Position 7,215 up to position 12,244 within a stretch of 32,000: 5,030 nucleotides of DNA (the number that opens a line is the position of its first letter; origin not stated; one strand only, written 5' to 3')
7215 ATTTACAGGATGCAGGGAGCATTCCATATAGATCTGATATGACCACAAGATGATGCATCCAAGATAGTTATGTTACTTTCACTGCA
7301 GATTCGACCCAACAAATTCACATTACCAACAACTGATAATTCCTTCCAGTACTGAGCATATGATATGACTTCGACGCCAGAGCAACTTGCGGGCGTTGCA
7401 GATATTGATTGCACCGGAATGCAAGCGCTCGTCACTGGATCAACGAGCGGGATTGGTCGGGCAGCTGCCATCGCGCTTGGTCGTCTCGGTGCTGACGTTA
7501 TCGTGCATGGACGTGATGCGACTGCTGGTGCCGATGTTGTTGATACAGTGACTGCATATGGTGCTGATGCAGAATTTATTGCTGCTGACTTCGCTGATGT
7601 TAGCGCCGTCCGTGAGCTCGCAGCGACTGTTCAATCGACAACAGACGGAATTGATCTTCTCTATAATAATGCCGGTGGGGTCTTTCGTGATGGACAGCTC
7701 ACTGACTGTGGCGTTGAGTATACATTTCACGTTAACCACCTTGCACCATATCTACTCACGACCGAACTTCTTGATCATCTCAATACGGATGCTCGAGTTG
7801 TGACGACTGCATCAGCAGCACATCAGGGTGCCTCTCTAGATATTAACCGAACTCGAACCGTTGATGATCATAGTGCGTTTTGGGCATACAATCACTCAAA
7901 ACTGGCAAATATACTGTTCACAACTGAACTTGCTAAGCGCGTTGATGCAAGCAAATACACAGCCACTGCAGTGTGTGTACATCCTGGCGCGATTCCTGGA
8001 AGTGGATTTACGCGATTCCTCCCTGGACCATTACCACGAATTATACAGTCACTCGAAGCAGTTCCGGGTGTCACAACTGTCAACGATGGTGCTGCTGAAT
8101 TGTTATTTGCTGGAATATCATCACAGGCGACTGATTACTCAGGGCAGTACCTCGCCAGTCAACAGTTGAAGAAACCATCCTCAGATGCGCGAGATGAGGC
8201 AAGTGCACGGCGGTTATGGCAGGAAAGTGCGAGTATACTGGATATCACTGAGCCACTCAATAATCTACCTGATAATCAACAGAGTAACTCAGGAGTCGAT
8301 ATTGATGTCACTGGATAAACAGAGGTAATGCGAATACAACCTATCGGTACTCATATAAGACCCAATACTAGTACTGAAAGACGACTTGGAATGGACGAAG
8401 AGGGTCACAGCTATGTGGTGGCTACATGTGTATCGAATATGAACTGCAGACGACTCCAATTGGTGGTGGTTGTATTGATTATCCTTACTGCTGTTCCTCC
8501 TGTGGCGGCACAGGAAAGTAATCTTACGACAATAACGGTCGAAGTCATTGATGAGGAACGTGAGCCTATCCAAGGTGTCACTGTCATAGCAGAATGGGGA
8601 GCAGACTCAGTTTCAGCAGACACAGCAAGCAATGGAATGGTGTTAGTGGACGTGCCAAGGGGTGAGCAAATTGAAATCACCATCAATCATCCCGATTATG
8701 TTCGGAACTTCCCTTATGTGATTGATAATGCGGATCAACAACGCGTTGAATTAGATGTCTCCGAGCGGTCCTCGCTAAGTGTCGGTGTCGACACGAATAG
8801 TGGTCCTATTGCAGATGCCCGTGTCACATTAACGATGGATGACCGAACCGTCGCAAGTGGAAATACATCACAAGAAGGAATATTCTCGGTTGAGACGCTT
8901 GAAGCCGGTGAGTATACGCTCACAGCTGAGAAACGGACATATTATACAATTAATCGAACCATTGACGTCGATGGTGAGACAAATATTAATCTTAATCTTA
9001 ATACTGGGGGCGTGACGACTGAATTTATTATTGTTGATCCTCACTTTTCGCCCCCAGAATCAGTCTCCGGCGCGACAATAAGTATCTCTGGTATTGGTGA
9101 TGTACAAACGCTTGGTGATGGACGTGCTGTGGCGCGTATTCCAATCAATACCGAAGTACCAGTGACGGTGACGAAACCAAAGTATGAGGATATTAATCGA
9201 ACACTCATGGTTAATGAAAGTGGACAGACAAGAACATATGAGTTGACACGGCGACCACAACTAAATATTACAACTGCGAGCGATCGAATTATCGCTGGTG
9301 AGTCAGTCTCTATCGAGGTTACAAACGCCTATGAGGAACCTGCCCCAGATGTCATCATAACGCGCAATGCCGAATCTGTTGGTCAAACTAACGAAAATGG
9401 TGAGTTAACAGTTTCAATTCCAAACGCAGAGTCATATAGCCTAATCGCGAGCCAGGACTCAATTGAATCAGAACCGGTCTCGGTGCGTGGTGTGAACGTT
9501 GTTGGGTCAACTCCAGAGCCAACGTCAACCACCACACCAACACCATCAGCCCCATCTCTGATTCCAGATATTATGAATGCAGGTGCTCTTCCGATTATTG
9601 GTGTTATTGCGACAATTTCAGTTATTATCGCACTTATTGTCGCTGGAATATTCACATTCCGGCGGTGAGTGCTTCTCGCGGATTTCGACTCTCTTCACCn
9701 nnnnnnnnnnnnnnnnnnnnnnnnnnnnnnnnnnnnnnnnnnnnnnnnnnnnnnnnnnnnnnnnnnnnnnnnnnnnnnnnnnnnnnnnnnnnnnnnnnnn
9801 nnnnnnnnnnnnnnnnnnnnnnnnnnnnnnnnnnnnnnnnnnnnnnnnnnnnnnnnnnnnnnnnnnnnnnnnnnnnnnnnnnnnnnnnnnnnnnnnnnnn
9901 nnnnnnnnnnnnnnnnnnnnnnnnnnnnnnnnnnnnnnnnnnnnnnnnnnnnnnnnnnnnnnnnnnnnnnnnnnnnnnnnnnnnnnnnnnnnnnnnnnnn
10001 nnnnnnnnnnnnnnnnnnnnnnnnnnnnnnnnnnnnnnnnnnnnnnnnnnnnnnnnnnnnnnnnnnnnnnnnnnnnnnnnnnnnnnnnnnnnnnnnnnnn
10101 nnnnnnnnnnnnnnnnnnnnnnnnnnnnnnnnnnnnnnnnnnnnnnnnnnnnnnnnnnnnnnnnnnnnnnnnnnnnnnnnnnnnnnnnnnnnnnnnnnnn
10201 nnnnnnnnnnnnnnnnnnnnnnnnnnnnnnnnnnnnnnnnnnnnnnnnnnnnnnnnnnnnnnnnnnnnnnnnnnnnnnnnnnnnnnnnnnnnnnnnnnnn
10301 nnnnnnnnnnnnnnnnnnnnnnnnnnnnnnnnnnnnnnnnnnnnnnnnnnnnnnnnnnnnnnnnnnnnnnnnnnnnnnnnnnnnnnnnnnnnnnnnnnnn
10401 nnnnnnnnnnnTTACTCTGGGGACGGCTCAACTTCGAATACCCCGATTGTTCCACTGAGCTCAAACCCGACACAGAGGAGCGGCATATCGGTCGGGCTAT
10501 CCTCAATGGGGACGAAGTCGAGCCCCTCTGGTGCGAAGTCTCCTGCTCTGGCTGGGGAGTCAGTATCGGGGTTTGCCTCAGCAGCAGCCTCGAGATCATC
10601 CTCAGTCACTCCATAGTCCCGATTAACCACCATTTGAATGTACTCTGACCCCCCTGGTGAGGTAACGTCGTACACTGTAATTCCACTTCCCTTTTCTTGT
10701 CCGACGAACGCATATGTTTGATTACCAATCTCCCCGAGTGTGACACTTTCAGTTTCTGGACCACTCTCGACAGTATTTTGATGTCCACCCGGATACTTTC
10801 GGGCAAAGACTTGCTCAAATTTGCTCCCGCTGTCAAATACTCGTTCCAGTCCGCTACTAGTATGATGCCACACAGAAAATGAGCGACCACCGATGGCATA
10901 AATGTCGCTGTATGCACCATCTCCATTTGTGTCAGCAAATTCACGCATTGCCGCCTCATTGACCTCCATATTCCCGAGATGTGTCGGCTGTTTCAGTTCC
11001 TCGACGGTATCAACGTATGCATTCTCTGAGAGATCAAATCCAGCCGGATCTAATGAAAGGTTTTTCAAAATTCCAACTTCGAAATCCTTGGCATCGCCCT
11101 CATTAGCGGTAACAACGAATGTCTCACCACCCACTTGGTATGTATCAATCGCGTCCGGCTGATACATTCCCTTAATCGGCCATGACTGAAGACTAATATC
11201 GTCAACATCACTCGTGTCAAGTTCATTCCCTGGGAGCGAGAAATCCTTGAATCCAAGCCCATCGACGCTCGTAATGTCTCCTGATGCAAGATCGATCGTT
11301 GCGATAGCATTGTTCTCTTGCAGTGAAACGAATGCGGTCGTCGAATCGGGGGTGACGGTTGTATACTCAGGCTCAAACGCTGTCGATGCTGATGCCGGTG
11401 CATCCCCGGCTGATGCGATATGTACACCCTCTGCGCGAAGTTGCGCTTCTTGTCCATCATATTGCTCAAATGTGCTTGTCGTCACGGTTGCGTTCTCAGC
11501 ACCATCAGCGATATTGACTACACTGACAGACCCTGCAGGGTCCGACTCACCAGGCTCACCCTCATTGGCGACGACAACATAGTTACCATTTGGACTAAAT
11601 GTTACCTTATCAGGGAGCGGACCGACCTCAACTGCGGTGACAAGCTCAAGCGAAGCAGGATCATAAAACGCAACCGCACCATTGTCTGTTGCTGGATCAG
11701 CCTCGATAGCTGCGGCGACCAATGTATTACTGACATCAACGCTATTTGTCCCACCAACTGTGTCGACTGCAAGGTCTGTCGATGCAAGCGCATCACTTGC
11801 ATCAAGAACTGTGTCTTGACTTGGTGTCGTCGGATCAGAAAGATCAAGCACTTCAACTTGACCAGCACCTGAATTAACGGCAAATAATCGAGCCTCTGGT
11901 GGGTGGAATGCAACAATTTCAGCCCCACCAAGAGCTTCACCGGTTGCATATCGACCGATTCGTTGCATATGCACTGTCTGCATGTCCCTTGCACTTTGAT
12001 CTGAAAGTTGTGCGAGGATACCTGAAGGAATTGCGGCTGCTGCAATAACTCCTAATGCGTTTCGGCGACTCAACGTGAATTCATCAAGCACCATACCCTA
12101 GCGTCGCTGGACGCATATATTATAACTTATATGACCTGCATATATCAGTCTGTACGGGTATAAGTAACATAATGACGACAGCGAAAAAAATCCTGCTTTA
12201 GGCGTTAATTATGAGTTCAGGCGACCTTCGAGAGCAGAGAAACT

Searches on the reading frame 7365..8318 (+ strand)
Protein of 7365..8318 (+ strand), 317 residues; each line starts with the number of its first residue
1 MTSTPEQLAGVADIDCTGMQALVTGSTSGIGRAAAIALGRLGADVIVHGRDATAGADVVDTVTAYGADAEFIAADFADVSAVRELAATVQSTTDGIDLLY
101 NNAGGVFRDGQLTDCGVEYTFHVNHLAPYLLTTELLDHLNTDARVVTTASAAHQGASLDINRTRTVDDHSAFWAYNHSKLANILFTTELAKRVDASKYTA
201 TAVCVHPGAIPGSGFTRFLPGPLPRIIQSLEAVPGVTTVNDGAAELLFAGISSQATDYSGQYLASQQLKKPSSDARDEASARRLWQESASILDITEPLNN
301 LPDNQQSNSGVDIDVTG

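Call 16: search_protein_families(library=pfam, proteins=[window:7365-8318:+])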
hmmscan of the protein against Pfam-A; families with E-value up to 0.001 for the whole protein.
window:7365-8318:+ (317 aa): 4 families
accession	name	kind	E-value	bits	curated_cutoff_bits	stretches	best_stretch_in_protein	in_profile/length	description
PF00106.31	adh_short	-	3.7e-25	89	26.6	1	21-210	3-182/195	short chain dehydrogenase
PF13561.12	adh_short_C2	-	9.1e-16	58.6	27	1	27-210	5-176/236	Enoyl-(Acyl carrier protein) reductase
PF01370.27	Epimerase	-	7.7e-08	32.5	20.9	1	21-244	1-207/240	NAD dependent epimerase/dehydratase family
PF08659.16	KR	-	5e-07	30.2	22.6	1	22-141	4-124/180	KR domain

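Call 34: find_encoding_contigs(protein=window:7365-8318:+, flank=8000, max_places=10)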
Protein window:7365-8318:+ (317 aa): 23 contigs read that carry it; 10 places shown.
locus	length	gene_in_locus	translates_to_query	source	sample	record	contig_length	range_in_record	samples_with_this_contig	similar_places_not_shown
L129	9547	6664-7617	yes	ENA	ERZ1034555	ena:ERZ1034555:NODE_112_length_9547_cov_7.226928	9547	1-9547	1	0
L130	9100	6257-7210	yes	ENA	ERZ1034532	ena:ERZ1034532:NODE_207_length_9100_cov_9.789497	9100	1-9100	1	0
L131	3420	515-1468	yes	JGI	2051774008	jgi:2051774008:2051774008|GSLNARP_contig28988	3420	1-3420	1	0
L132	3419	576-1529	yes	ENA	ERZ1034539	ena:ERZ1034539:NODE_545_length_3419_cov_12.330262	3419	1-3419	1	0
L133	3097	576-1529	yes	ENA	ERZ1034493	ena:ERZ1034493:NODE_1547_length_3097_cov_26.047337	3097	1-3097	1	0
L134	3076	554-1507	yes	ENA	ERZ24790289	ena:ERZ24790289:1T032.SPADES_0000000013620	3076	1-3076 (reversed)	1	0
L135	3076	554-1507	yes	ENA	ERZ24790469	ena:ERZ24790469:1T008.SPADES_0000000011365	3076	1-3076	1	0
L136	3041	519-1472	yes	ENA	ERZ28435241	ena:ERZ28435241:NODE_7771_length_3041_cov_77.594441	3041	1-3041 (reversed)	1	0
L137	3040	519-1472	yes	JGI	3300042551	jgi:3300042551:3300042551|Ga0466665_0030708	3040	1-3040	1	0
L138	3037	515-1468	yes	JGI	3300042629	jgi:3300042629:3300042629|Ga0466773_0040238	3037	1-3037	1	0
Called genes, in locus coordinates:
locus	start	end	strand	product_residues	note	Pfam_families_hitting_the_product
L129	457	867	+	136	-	-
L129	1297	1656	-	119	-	-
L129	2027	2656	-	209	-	PF21811:RdfA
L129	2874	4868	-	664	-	PF02403:Seryl_tRNA_N (faint), PF24161:CCDC39 (faint)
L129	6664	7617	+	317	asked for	PF00106:adh_short, PF08659:KR (weak), PF01370:Epimerase, PF13561:adh_short_C2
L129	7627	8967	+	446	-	PF02369:Big_1 (faint), PF13715:CarbopepD_reg_2 (faint), PF13620:CarboxypepD_reg, PF08308:PEGA (faint)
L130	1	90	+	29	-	?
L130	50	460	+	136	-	-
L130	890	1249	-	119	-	-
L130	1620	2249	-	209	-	PF21811:RdfA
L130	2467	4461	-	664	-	PF24161:CCDC39 (faint)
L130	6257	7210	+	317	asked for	PF00106:adh_short, PF08659:KR (weak), PF01370:Epimerase, PF13561:adh_short_C2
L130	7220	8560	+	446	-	PF02369:Big_1 (faint), PF13715:CarbopepD_reg_2 (faint), PF13620:CarboxypepD_reg, PF08308:PEGA (faint)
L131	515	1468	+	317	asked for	PF00106:adh_short, PF08659:KR (weak), PF01370:Epimerase, PF13561:adh_short_C2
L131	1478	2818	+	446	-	PF02369:Big_1 (faint), PF13715:CarbopepD_reg_2 (faint), PF13620:CarboxypepD_reg, PF08308:PEGA (faint)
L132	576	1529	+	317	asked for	PF00106:adh_short, PF08659:KR (weak), PF01370:Epimerase, PF13561:adh_short_C2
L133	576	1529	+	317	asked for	PF00106:adh_short, PF08659:KR (weak), PF01370:Epimerase, PF13561:adh_short_C2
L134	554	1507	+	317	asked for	PF00106:adh_short, PF08659:KR (weak), PF01370:Epimerase, PF13561:adh_short_C2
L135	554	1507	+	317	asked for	PF00106:adh_short, PF08659:KR (weak), PF01370:Epimerase, PF13561:adh_short_C2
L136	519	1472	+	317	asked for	PF00106:adh_short, PF08659:KR (weak), PF01370:Epimerase, PF13561:adh_short_C2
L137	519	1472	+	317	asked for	PF00106:adh_short, PF08659:KR (weak), PF01370:Epimerase, PF13561:adh_short_C2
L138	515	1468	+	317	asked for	PF00106:adh_short, PF08659:KR (weak), PF01370:Epimerase, PF13561:adh_short_C2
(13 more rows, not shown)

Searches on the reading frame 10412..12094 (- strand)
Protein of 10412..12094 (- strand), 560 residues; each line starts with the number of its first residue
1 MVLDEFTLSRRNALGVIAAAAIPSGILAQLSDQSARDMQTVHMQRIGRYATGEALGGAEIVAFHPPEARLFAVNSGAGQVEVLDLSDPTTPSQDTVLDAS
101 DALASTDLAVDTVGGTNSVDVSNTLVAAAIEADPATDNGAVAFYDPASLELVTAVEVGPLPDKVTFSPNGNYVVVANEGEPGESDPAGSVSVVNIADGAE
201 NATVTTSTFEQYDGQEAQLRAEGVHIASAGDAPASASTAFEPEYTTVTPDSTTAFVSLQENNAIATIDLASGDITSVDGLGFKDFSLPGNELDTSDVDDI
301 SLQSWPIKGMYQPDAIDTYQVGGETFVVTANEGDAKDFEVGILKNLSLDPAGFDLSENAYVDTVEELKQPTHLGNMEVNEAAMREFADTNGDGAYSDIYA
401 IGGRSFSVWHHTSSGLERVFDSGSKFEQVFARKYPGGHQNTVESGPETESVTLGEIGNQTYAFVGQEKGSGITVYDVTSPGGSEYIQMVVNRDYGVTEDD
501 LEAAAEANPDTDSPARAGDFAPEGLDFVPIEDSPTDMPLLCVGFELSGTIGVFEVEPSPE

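Call 16: search_protein_families(library=pfam, proteins=[window:10412-12094:-])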
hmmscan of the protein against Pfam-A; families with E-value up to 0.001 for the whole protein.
window:10412-12094:- (560 aa): 1 family
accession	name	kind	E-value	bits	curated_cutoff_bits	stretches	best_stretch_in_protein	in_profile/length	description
PF22494.2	choice_anch_I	-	1.2e-83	282.1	32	1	53-555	10-489/489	Choice-of-anchor I domain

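Call 32: find_encoding_contigs(protein=window:10412-12094:-, flank=2500, max_places=10)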
Protein window:10412-12094:- (560 aa): no gene with exactly this product is on record in the collection.
